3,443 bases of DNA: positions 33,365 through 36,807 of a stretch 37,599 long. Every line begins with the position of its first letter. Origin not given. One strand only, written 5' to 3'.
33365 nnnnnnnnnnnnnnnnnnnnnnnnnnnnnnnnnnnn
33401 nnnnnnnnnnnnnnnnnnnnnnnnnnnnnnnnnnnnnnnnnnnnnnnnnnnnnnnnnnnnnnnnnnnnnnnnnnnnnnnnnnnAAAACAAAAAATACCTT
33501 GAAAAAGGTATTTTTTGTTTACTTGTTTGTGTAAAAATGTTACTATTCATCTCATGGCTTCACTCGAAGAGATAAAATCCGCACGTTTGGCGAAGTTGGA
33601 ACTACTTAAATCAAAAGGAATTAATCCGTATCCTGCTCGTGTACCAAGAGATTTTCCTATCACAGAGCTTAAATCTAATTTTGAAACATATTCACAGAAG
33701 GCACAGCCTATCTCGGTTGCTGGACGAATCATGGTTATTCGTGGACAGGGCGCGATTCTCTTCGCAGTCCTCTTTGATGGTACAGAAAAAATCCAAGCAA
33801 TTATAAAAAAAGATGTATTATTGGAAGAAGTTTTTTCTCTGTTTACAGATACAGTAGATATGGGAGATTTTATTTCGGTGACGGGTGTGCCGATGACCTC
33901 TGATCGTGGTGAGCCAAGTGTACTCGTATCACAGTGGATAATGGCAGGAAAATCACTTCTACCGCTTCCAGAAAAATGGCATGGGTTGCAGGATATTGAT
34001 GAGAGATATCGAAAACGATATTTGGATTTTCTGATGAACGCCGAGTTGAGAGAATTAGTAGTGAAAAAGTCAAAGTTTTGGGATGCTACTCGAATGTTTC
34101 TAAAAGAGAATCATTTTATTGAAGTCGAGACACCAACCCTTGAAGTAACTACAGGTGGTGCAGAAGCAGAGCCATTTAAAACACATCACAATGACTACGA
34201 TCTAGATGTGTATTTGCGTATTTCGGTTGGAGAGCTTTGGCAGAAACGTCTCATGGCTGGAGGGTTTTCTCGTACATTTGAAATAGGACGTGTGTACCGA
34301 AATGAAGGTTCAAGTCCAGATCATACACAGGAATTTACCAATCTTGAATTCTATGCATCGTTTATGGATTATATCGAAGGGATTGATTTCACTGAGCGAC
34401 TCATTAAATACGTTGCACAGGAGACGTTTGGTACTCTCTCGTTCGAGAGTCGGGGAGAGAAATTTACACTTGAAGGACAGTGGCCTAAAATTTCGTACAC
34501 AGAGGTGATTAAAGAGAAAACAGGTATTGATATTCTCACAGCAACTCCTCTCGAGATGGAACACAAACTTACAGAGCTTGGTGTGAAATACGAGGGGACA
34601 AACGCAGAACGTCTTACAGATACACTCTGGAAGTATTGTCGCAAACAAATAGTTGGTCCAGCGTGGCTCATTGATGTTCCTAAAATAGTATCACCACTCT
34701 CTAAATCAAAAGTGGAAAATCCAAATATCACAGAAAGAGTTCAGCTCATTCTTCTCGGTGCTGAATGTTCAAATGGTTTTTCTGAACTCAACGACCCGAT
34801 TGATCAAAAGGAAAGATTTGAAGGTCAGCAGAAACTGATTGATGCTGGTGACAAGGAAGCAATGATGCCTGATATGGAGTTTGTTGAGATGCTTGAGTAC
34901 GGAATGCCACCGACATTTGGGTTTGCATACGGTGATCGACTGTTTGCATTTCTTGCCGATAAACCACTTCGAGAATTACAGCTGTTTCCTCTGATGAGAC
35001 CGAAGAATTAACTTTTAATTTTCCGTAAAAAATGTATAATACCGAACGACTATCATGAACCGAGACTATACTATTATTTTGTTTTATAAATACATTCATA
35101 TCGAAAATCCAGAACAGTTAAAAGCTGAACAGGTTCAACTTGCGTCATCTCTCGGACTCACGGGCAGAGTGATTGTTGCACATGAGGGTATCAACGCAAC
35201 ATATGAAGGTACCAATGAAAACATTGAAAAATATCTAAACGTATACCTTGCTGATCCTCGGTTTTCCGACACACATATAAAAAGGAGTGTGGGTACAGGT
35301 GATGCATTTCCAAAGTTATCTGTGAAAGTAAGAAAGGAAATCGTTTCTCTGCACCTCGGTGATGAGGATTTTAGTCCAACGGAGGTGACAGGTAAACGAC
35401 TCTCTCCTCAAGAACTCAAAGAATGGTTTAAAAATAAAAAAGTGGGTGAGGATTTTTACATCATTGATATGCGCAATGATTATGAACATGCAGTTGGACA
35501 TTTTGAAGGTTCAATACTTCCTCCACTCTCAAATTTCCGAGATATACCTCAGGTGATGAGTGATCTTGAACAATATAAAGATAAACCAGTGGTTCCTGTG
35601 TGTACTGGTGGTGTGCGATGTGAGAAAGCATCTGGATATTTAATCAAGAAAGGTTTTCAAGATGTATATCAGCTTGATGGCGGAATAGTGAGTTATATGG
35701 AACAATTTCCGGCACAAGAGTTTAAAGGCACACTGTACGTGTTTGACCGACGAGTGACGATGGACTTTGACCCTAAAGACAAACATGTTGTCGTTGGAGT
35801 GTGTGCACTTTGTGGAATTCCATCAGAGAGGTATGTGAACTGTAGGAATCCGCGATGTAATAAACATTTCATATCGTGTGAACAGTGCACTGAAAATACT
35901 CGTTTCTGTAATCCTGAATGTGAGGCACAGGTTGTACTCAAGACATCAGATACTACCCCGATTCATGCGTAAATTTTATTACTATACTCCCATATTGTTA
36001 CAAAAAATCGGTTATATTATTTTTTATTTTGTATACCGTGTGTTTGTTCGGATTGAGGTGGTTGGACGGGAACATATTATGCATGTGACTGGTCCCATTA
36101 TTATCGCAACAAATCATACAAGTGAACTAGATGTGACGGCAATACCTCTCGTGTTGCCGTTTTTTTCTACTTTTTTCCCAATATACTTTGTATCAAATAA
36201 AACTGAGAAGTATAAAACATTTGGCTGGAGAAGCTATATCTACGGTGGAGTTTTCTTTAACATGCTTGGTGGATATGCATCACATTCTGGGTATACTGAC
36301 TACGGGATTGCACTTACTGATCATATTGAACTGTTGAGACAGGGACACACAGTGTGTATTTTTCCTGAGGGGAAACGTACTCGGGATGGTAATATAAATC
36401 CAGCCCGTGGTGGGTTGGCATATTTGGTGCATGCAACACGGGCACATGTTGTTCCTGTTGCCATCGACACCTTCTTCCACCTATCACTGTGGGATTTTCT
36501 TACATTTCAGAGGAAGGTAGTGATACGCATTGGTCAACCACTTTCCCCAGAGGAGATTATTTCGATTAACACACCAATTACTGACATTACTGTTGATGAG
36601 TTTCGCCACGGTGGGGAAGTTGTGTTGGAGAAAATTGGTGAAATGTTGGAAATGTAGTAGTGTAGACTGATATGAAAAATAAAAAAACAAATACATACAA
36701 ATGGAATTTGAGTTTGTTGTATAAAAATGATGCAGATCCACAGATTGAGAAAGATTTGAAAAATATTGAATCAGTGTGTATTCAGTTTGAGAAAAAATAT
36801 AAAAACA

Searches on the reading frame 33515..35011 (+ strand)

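Call 111: search_protein_families(library=pfam, proteins=[window:33515-35011:+], max_evalue=1)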
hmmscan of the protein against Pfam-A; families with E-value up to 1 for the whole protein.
window:33515-35011:+ (498 aa): 4 families
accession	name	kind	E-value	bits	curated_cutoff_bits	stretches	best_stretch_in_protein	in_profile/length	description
PF00152.25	tRNA-synt_2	-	1.9e-66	224.6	25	1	162-494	3-307/308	tRNA synthetases class II (D, K and N)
PF01336.31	tRNA_anti-codon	-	9.6e-11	41.9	27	1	66-141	1-72/75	OB-fold nucleic acid binding domain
PF01409.25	tRNA-synt_2d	-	0.02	14.8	19.8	1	217-281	76-132/246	tRNA synthetases class II core domain (F)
PF21519.2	Tailspike_C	-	0.06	13.8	27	1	92-134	16-58/72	Tailspike protein, C-terminal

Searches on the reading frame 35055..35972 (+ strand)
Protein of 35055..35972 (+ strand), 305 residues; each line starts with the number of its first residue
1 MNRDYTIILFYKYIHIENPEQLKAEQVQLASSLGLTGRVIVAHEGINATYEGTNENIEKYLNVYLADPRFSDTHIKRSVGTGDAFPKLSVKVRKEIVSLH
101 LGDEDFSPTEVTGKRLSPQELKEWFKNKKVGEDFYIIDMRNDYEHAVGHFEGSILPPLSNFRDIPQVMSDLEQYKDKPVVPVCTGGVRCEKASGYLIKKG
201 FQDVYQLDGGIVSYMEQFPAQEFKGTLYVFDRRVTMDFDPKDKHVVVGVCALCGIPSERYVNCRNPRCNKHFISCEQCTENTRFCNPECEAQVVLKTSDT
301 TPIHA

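Call 111: search_protein_families(library=pfam, proteins=[window:35055-35972:+], max_evalue=1)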
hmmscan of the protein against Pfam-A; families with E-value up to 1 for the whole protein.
window:35055-35972:+ (305 aa): 4 families
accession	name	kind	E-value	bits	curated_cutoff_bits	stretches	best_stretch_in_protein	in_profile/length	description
PF17773.7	UPF0176_N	-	8.8e-26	90.6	26.2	1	5-96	1-92/92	UPF0176 acylphosphatase like domain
PF12368.13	Rhodanese_C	-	5.7e-17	62.2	26.9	1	224-290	1-66/66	Rhodanase C-terminal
PF00581.25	Rhodanese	-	2e-13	51.1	22.2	1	117-216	1-101/102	Rhodanese-like domain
PF04940.18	BLUF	-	0.13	12.8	25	1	20-75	20-75/92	Sensors of blue-light using FAD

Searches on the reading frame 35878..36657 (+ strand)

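Call 111: search_protein_families(library=pfam, proteins=[window:35878-36657:+], max_evalue=1)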
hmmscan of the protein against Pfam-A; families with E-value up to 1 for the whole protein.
window:35878-36657:+ (259 aa): 2 families
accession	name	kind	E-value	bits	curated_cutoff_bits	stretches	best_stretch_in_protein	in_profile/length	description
PF01553.26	Acyltransferase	-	5.9e-19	68.6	23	1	58-196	1-131/132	Acyltransferase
PF03279.18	Lip_A_acyltrans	-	0.06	13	22.3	1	31-196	77-239/295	Bacterial lipid A biosynthesis acyltransferase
